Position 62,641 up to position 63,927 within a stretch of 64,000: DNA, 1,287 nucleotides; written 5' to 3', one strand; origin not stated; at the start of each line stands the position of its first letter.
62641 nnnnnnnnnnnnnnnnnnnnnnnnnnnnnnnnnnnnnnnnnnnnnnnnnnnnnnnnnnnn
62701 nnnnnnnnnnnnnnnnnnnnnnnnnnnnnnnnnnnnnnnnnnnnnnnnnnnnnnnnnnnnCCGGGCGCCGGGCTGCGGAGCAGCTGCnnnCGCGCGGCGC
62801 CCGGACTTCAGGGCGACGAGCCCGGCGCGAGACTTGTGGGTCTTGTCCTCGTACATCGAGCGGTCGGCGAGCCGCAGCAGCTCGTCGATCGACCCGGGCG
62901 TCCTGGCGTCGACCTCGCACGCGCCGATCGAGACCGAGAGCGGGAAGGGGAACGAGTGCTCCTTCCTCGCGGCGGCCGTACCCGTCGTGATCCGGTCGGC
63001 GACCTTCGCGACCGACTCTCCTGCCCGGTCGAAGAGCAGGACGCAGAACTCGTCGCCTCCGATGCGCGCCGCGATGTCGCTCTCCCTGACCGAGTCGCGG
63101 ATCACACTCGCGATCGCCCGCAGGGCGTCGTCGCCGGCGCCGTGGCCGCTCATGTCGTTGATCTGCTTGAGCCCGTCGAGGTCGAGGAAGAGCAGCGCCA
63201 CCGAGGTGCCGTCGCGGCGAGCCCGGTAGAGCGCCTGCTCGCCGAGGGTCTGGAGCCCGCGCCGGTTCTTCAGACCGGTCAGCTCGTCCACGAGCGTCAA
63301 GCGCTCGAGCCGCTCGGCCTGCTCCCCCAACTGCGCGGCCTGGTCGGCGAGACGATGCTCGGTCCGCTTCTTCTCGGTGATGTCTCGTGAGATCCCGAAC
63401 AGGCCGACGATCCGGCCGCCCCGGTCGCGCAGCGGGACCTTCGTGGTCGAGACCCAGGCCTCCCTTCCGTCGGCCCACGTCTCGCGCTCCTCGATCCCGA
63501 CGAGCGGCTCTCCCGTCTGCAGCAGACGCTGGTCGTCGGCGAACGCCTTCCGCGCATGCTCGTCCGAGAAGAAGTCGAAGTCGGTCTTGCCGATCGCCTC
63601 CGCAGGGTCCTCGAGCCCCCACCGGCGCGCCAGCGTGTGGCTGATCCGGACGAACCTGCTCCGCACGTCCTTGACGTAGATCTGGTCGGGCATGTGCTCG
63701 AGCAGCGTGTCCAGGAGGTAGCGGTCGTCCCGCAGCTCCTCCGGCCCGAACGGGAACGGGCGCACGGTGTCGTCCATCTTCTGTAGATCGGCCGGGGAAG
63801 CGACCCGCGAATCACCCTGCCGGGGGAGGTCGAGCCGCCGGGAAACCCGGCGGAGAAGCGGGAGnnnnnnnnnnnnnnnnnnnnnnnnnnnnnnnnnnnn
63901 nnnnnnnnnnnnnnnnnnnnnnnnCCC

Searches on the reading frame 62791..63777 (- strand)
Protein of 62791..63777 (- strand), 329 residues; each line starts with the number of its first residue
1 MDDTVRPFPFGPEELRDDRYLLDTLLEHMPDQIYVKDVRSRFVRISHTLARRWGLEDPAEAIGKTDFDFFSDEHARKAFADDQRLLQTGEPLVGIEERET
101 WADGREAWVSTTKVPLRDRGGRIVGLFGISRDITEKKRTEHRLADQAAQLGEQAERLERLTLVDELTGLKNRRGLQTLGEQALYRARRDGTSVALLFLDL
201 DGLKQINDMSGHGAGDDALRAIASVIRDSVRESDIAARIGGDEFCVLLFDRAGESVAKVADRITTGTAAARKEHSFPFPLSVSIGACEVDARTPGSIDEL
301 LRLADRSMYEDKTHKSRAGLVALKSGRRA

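Call 89: search_protein_families(library=pfam, proteins=[window:62791-63777:-], max_evalue=0.00001)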
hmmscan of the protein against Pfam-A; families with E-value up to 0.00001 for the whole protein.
window:62791-63777:- (329 aa): 4 families
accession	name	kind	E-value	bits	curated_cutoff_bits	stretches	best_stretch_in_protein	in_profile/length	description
PF00990.26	GGDEF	-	2.6e-37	128.5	23.8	1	162-315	2-158/161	Diguanylate cyclase, GGDEF domain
PF08448.16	PAS_4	-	1.6e-22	80.2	23.1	1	26-138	1-110/110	PAS fold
PF00989.32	PAS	-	2.5e-09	37.6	22.6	1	22-133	3-113/113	PAS fold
PF13426.13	PAS_9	-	2.6e-08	34.5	27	1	32-135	3-103/103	PAS domain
